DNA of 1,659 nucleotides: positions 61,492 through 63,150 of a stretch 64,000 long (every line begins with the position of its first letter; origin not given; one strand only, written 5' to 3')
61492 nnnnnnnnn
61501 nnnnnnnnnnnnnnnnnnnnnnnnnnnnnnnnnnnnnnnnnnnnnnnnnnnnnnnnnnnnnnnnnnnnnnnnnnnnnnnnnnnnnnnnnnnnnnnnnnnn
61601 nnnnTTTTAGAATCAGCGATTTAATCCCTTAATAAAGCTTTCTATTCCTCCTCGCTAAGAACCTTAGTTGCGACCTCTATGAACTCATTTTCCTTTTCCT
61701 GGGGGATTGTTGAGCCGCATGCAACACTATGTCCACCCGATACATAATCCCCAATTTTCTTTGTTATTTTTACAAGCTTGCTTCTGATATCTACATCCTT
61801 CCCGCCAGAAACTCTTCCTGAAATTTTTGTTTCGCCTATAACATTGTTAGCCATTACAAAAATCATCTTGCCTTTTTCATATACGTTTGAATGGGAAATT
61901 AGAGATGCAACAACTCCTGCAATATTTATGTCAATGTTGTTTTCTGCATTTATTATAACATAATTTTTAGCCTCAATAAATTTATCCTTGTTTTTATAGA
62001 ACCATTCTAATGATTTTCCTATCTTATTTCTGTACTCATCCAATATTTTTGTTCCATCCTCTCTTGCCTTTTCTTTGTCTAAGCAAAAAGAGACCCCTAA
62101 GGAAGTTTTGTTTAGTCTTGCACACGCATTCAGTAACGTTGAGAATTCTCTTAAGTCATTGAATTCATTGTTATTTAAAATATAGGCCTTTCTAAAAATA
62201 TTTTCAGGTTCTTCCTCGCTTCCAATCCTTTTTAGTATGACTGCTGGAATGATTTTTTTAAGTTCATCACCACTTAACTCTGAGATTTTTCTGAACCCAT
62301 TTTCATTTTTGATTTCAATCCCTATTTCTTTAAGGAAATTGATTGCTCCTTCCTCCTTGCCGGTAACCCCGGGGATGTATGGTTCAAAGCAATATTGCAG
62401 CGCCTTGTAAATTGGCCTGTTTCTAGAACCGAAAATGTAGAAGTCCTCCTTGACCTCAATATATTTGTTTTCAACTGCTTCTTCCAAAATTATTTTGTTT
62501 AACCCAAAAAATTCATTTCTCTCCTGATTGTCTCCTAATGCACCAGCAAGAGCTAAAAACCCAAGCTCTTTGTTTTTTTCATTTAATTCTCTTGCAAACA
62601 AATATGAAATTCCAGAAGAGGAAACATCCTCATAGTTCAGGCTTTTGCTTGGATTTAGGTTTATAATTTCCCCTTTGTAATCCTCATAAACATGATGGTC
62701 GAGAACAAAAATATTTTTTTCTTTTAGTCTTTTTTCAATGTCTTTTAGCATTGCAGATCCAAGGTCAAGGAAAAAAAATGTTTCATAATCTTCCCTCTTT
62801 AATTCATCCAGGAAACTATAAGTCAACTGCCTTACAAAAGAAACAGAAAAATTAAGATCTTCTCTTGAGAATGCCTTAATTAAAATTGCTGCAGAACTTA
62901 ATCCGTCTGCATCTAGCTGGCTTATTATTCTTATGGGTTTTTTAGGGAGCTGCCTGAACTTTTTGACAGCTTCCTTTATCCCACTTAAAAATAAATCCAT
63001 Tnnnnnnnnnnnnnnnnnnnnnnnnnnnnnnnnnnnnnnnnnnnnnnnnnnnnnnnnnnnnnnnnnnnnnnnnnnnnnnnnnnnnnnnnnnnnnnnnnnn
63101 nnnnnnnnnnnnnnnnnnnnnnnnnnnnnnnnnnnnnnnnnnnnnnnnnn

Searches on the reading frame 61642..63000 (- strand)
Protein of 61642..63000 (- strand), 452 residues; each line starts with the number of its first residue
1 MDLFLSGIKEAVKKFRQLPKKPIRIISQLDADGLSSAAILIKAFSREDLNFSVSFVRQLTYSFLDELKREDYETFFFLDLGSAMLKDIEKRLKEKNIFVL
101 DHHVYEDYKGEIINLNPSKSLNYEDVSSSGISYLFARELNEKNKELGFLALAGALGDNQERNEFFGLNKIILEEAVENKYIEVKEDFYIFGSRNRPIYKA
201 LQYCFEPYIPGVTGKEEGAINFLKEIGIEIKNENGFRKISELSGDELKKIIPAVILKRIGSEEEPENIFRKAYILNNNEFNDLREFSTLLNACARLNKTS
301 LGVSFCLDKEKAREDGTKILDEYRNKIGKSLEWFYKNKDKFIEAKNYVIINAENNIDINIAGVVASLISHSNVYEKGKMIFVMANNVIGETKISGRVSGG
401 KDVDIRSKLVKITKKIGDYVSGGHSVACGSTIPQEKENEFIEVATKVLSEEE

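Call 14: search_protein_families(library=pfam, proteins=[window:61642-63000:-], max_evalue=0.001)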
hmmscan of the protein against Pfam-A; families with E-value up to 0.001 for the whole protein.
window:61642-63000:- (452 aa): 3 families
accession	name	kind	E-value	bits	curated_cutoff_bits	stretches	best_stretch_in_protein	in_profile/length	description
PF21763.2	DHH_CID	-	3.4e-19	69.5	27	1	189-267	1-79/84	DHH-CID domain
PF01368.27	DHH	-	3.1e-07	31.1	28.1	1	24-144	3-116/125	DHH family, N-terminal domain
PF02272.25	DHHA1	-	2.2e-06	28.5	25.9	1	353-449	10-101/102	DHHA1 domain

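Call 97: find_encoding_contigs(protein=window:61642-63000:-, flank=10000, max_places=2)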
Protein window:61642-63000:- (452 aa): 1 contig read that carries it; 1 place shown.
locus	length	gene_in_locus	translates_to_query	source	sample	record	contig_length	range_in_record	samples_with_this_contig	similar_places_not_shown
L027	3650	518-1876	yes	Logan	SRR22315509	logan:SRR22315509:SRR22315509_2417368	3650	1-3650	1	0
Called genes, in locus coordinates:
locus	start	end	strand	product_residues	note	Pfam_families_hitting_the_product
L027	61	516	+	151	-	PF08069:Ribosomal_S13_N, PF00312:Ribosomal_S15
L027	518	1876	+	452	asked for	PF01368:DHH (weak), PF27767:Arc_Cdc45 (weak), PF21763:DHH_CID, PF02272:DHHA1 (weak)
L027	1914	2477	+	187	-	PF01015:Ribosomal_S3Ae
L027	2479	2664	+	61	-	PF12838:Fer4_7 (faint)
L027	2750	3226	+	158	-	-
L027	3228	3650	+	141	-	?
